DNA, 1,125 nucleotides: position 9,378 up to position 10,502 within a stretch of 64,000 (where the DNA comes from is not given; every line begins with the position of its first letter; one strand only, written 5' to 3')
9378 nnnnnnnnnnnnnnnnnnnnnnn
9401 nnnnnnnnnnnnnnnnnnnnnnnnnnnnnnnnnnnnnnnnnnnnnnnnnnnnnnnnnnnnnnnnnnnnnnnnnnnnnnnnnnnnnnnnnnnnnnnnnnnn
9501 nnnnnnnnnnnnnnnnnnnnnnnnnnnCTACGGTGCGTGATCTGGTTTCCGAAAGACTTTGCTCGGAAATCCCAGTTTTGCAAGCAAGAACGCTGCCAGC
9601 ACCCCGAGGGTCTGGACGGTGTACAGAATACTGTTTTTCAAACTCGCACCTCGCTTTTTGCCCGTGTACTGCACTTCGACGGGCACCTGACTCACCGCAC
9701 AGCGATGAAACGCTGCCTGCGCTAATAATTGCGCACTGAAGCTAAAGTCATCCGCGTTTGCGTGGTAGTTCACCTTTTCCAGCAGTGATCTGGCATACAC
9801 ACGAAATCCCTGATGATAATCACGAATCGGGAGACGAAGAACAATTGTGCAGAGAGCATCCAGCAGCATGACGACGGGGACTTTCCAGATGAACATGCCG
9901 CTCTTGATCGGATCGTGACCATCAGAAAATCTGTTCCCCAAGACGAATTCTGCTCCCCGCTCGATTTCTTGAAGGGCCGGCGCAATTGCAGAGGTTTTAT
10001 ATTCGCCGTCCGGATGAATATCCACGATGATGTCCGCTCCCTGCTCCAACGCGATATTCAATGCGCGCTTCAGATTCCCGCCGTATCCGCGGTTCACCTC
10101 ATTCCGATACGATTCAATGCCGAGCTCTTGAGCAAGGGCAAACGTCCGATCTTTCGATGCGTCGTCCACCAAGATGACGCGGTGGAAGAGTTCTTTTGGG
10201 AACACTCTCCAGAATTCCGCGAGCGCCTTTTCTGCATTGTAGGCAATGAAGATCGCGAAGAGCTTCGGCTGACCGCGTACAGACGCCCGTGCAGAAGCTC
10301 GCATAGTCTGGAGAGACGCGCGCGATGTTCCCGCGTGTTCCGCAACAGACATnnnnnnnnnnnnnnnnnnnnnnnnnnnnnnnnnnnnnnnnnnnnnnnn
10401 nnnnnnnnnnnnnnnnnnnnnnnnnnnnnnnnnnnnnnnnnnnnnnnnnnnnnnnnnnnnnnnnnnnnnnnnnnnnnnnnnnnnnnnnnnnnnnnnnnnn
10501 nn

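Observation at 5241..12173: Lower-GC deoxysugar cassette for a branched 2,6-dideoxy (mycarose/noviose-like) sugar next to a NodU-type carbamoyltransferase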

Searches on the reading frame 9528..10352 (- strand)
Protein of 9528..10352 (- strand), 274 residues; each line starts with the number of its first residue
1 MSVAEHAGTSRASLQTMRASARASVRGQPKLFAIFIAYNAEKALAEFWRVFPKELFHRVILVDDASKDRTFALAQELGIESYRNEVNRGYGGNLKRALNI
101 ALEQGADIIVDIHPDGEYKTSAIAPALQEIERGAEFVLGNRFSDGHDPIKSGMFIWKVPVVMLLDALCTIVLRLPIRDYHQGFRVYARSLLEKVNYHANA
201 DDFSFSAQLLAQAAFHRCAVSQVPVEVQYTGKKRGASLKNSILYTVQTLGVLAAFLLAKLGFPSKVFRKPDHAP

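Call 4: search_protein_families(library=pfam, proteins=[window:9528-10352:-], max_evalue=0.001)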
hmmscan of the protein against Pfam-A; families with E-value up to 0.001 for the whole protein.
window:9528-10352:- (274 aa): 1 family
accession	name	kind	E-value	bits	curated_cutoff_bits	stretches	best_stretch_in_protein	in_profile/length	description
PF00535.33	Glycos_transf_2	-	2.9e-16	60.3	23.3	1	34-193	3-166/168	Glycosyl transferase family 2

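Call 5: search_protein_families(library=ncbifam, proteins=[window:9528-10352:-], max_evalue=0.001)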
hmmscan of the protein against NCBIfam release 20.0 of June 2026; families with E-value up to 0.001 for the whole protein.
window:9528-10352:- (274 aa): 3 families
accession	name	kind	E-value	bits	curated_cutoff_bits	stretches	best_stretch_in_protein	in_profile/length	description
NF058614.1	PPMAGASynPpgS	equivalog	1.1e-17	64.2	370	1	37-242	8-213/226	polyprenyl-phospho-N-acetylgalactosaminyl synthase PpgS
NF041391.1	DPhHxTase_Halo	equivalog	8e-13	47.9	375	1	60-228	27-184/213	dolichyl-phosphate hexose transferase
TIGR04182.1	glyco_TIGR04182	equivalog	1.6e-11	44.2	325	1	37-233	8-194/293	S-layer glycoprotein N-glycosyltransferase AglJ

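Call 35: search_solved_structures(query=window:9528-10352:-, max_evalue=0.001, show_alignments=1)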
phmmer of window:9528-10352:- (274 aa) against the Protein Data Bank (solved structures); distinct sequences matched with E-value up to 0.001: 1.
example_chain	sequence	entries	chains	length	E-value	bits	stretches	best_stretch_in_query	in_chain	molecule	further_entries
5mlz_A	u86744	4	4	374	1e-05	28.5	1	30-217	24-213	Dolichol monophosphate mannose synthase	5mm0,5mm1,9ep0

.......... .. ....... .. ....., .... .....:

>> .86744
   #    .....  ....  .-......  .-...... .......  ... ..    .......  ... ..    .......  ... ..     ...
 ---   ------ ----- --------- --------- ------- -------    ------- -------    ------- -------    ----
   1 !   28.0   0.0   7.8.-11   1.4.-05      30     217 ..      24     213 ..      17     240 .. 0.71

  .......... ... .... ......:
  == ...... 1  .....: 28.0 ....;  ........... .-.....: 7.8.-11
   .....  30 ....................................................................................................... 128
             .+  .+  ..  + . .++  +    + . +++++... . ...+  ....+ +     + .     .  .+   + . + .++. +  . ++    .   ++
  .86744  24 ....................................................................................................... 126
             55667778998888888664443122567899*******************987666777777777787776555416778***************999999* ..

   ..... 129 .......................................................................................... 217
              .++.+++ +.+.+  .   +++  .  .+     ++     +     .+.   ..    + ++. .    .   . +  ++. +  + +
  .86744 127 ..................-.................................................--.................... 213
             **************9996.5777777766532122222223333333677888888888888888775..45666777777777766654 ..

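Call 50: find_homologous_proteins(query=window:9528-10352:-, max_evalue=1e-10)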
Query window:9528-10352:- (274 aa): 629 proteins with E <= 1e-10 among 2281 candidates; the best 120 are listed.
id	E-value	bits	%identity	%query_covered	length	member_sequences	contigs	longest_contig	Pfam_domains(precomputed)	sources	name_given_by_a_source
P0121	6.3e-167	572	100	94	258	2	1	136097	PF00535.33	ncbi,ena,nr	ncbi:MAG: family 2 glycosyl transferase [Parcubacteria group bacterium Gr01-1014_38]|nr:MAG: family 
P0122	2.1e-122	426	77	90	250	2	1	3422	PF00535.33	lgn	-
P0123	2.1e-118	413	70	100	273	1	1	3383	PF00535.33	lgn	-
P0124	2.9e-116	406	73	90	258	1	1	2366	PF00535.33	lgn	-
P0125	3.3e-115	402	73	89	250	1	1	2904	PF00535.33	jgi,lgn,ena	-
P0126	2.1e-114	399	73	89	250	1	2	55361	PF00535.33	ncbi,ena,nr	ncbi:MAG: family 2 glycosyl transferase [Parcubacteria group bacterium Gr01-1014_106]|nr:MAG: family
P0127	7.3e-102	358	66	89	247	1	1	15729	PF00535.33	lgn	-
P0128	1.6e-99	351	66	88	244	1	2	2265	PF00535.33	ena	-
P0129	2.6e-99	350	66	88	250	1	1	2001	PF00535.33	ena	-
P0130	1.0e-98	348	63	89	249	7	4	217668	PF00535.33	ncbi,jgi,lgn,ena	-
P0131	4.9e-98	346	66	88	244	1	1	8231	PF00535.33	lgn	-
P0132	1.7e-96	341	64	89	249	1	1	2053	PF00535.33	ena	-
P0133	2.1e-96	341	64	88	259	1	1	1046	PF00535.33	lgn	-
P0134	2.6e-95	337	65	88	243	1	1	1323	PF00535.33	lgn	-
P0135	4.1e-94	333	62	90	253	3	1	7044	PF00535.33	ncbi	ncbi:MAG: glycosyltransferase family 2 protein [Patescibacteria group bacterium]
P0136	9.8e-94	332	65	86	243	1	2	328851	PF00535.33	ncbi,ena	-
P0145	3.4e-89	317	59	90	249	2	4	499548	PF00535.33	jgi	jgi:glycosyltransferase involved in cell wall biosynthesis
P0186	3.6e-87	310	56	88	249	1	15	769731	PF00535.33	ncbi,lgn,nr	ncbi:glycosyltransferase family 2 protein [Candidatus Daviesbacteria bacterium]|nr:glycosyltransfera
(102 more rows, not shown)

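Call 51: find_encoding_contigs(protein=P0126, flank=8000, max_places=1)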
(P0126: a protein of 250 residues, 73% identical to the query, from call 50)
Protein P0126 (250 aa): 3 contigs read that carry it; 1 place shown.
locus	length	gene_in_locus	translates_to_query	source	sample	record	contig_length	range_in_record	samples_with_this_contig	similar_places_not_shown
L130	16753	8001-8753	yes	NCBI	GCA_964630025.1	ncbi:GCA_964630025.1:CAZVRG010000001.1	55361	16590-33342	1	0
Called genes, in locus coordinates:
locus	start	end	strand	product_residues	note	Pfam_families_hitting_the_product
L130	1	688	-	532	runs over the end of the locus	PF13231:PMT_2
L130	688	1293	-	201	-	-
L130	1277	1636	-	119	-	PF00355:Rieske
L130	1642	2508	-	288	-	PF00535:Glycos_transf_2, PF13641:Glyco_tranf_2_3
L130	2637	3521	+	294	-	PF13365:Trypsin_2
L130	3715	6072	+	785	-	PF09586:YfhO (faint)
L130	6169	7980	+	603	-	PF25840:Ulvan_lyase_N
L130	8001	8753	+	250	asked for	PF00535:Glycos_transf_2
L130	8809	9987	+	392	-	PF08421:Methyltransf_13, PF13489:Methyltransf_23, PF08484:Methyltransf_14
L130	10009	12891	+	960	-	-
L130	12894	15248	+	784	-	-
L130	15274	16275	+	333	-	PF03706:LPG_synthase_TM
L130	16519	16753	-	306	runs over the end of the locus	PF01972:SDH_protease (weak)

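Call 52: find_encoding_contigs(protein=P0186, flank=8000, max_places=1)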
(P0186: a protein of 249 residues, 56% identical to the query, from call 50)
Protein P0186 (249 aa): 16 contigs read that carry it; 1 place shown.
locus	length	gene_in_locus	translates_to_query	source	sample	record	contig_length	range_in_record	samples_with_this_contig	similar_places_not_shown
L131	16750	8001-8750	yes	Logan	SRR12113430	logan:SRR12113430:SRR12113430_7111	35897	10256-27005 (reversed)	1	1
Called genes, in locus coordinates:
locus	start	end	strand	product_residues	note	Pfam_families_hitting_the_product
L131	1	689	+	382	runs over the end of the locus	PF03214:RGP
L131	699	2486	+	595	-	-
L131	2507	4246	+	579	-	-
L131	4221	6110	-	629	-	-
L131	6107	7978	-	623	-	-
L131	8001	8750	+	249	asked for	PF00535:Glycos_transf_2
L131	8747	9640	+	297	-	PF01073:3Beta_HSD (faint), PF01370:Epimerase, PF02719:Polysacc_synt_2 (faint), PF04321:RmlD_sub_bind, PF07993:NAD_binding_4 (faint), PF16363:GDP_Man_Dehyd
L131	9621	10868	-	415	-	PF08421:Methyltransf_13, PF13489:Methyltransf_23, PF08241:Methyltransf_11 (faint), PF08242:Methyltransf_12 (weak), PF08484:Methyltransf_14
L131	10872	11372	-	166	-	PF18915:DUF5667 (weak)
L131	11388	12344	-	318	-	PF01073:3Beta_HSD, PF01370:Epimerase, PF02719:Polysacc_synt_2, PF04321:RmlD_sub_bind, PF07993:NAD_binding_4 (faint), PF13460:NAD_binding_10, PF16363:GDP_Man_Dehyd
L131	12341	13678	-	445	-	PF03446:NAD_binding_2 (weak), PF03721:UDPG_MGDP_dh_N, PF00984:UDPG_MGDP_dh, PF03720:UDPG_MGDP_dh_C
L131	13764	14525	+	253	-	PF00535:Glycos_transf_2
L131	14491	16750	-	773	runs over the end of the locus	-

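Call 54: find_encoding_contigs(protein=P0145, flank=8000, max_places=2)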
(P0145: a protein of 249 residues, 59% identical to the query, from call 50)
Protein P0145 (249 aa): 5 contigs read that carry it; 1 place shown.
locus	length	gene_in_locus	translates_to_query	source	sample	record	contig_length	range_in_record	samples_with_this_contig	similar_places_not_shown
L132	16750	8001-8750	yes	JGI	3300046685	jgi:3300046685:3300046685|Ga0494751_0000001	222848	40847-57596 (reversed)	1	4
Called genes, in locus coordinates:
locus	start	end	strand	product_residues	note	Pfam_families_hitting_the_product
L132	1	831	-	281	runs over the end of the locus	PF01209:Ubie_methyltran, PF13489:Methyltransf_23, PF05175:MTS (weak), PF07021:MetW (weak), PF13847:Methyltransf_31, PF08241:Methyltransf_11, PF08242:Methyltransf_12, PF13649:Methyltransf_25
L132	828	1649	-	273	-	PF01209:Ubie_methyltran, PF02353:CMAS (weak), PF13489:Methyltransf_23, PF07021:MetW (weak), PF13847:Methyltransf_31, PF08241:Methyltransf_11, PF08242:Methyltransf_12, PF13649:Methyltransf_25, +1 more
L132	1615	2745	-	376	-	PF20706:GT4-conflict (faint), PF13439:Glyco_transf_4, PF13579:Glyco_trans_4_4, PF00534:Glycos_transf_1, PF13692:Glyco_trans_1_4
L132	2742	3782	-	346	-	PF00535:Glycos_transf_2, PF10111:Glyco_tranf_2_2 (faint), PF13641:Glyco_tranf_2_3 (weak)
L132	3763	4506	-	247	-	PF01370:Epimerase (faint), PF04321:RmlD_sub_bind, PF13561:adh_short_C2, PF00106:adh_short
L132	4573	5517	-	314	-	PF01073:3Beta_HSD, PF01370:Epimerase, PF02719:Polysacc_synt_2 (faint), PF07993:NAD_binding_4 (faint), PF13460:NAD_binding_10 (faint), PF16363:GDP_Man_Dehyd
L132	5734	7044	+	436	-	PF08421:Methyltransf_13, PF13489:Methyltransf_23, PF08241:Methyltransf_11, PF08242:Methyltransf_12, PF13649:Methyltransf_25 (weak), PF08484:Methyltransf_14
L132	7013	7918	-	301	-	PF01370:Epimerase, PF04321:RmlD_sub_bind, PF16363:GDP_Man_Dehyd (weak), PF07993:NAD_binding_4 (weak)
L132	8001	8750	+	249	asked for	PF00535:Glycos_transf_2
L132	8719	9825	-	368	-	PF13439:Glyco_transf_4, PF20706:GT4-conflict, PF00534:Glycos_transf_1, PF13692:Glyco_trans_1_4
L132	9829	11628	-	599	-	-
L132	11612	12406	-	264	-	PF00535:Glycos_transf_2, PF13641:Glyco_tranf_2_3 (weak)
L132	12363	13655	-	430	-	PF01943:Polysacc_synt, PF13440:Polysacc_synt_3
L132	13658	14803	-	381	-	PF04188:Mannosyl_trans2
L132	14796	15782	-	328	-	PF13579:Glyco_trans_4_4 (faint), PF13439:Glyco_transf_4, PF00534:Glycos_transf_1, PF13692:Glyco_trans_1_4, PF20706:GT4-conflict (weak)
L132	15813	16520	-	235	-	PF00106:adh_short, PF08659:KR, PF13561:adh_short_C2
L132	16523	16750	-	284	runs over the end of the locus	PF00535:Glycos_transf_2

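Call 55: find_encoding_contigs(protein=P0136, flank=8000, max_places=2)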
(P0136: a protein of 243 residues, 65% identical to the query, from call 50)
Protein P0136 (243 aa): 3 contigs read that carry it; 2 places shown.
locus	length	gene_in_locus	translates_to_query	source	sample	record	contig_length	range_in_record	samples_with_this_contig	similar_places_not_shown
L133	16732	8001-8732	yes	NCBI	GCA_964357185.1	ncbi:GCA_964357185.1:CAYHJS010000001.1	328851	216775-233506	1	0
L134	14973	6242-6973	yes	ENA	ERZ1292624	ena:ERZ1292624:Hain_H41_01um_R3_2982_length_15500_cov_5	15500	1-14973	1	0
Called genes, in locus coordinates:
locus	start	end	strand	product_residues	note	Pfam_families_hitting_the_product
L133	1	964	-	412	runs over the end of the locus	PF08421:Methyltransf_13, PF13489:Methyltransf_23, PF08242:Methyltransf_12 (weak), PF08484:Methyltransf_14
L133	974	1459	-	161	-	PF00908:dTDP_sugar_isom, PF14667:Polysacc_synt_C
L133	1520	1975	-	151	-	PF00293:NUDIX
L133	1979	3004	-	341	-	PF13524:Glyco_trans_1_2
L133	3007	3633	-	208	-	PF13489:Methyltransf_23, PF05175:MTS (faint), PF07021:MetW, PF13847:Methyltransf_31, PF08241:Methyltransf_11, PF08242:Methyltransf_12, PF13649:Methyltransf_25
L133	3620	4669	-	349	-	PF00534:Glycos_transf_1, PF13692:Glyco_trans_1_4, PF13524:Glyco_trans_1_2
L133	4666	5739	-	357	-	PF00534:Glycos_transf_1, PF13692:Glyco_trans_1_4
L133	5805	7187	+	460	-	PF13231:PMT_2 (weak)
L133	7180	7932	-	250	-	PF13489:Methyltransf_23, PF07021:MetW (weak), PF13847:Methyltransf_31, PF08241:Methyltransf_11, PF08242:Methyltransf_12, PF13649:Methyltransf_25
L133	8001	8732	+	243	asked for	PF00535:Glycos_transf_2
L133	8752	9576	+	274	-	PF04321:RmlD_sub_bind, PF01073:3Beta_HSD, PF01370:Epimerase, PF02719:Polysacc_synt_2, PF16363:GDP_Man_Dehyd, PF07993:NAD_binding_4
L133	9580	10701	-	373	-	PF13439:Glyco_transf_4, PF20706:GT4-conflict (weak), PF00534:Glycos_transf_1, PF13692:Glyco_trans_1_4, PF13524:Glyco_trans_1_2 (weak)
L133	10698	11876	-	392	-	PF13439:Glyco_transf_4, PF13579:Glyco_trans_4_4, PF20706:GT4-conflict (weak), PF00534:Glycos_transf_1, PF13692:Glyco_trans_1_4, PF13524:Glyco_trans_1_2 (weak)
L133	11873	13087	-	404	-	PF13439:Glyco_transf_4, PF13579:Glyco_trans_4_4, PF00534:Glycos_transf_1, PF20706:GT4-conflict, PF13692:Glyco_trans_1_4, PF13524:Glyco_trans_1_2 (weak)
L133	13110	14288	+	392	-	PF13477:Glyco_trans_4_2 (weak), PF13439:Glyco_transf_4, PF00534:Glycos_transf_1, PF13692:Glyco_trans_1_4, PF20706:GT4-conflict (faint)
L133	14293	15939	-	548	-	PF13424:TPR_12 (faint), PF13432:TPR_16 (faint), PF07719:TPR_2 (faint), PF13176:TPR_7 (weak), PF13414:TPR_11, PF13431:TPR_17 (weak), PF00515:TPR_1 (weak), PF14559:TPR_19 (weak), +3 more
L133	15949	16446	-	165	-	-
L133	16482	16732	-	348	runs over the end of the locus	-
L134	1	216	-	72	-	?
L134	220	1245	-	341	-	PF13524:Glyco_trans_1_2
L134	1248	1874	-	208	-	PF13489:Methyltransf_23, PF05175:MTS (faint), PF07021:MetW, PF13847:Methyltransf_31, PF08241:Methyltransf_11, PF08242:Methyltransf_12, PF13649:Methyltransf_25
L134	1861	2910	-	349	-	PF00534:Glycos_transf_1, PF13692:Glyco_trans_1_4, PF13524:Glyco_trans_1_2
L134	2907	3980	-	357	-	PF00534:Glycos_transf_1, PF13692:Glyco_trans_1_4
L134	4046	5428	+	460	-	PF13231:PMT_2 (weak)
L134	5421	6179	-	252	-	PF13489:Methyltransf_23, PF13847:Methyltransf_31, PF08241:Methyltransf_11, PF08242:Methyltransf_12, PF13649:Methyltransf_25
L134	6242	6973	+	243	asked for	PF00535:Glycos_transf_2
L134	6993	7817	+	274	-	PF04321:RmlD_sub_bind, PF01073:3Beta_HSD, PF01370:Epimerase, PF02719:Polysacc_synt_2, PF16363:GDP_Man_Dehyd, PF07993:NAD_binding_4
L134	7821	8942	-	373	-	PF13439:Glyco_transf_4, PF20706:GT4-conflict (weak), PF00534:Glycos_transf_1, PF13692:Glyco_trans_1_4, PF13524:Glyco_trans_1_2 (weak)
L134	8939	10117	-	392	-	PF13439:Glyco_transf_4, PF13579:Glyco_trans_4_4, PF20706:GT4-conflict (weak), PF00534:Glycos_transf_1, PF13692:Glyco_trans_1_4, PF13524:Glyco_trans_1_2 (weak)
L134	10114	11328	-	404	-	PF13439:Glyco_transf_4, PF13579:Glyco_trans_4_4, PF00534:Glycos_transf_1, PF20706:GT4-conflict, PF13692:Glyco_trans_1_4, PF13524:Glyco_trans_1_2 (weak)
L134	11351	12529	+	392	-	PF13477:Glyco_trans_4_2 (weak), PF13439:Glyco_transf_4, PF00534:Glycos_transf_1, PF13692:Glyco_trans_1_4, PF20706:GT4-conflict (faint)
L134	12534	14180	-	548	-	PF13424:TPR_12 (faint), PF13432:TPR_16 (faint), PF07719:TPR_2 (faint), PF13176:TPR_7 (weak), PF13414:TPR_11, PF13431:TPR_17 (weak), PF00515:TPR_1 (weak), PF14559:TPR_19 (weak), +3 more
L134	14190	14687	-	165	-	-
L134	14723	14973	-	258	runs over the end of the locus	?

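Call 65: predict_structure(alignment_id=A1)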
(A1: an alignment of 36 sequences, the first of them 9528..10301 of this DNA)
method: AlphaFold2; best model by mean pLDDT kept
length: 257 residues; sequences in the alignment: 36
mean_pLDDT: 90.6   pTM: 0.89
mean pLDDT of the five models: 90.6, 90.0, 89.2, 89.1, 88.8
residues with pLDDT >= 90: 189; 70-90: 44; 50-70: 16; < 50: 8
segments of 3 or more residues with pLDDT < 50: 1-8
pLDDT, mean of each block of 10 residues (from residue 1): 46 96 96 97 98 98 98 97 98 93 94 98 76 79 89 95 89 98 95 98 94 66 89 97 98 82
secondary structure, 60 per line:
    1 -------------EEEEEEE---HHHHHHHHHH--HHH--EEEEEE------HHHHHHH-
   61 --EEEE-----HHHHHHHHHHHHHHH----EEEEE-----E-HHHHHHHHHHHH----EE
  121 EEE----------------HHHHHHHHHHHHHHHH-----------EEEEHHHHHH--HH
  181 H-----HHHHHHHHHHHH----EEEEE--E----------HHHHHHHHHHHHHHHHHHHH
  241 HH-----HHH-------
elements in order: E14-20 H24-33 E41-46 H53-59 E63-66 H72-86 E91-95 H103-114 E119-123 H140-155 E167-170 H171-176 H187-198 E203-207 H221-242
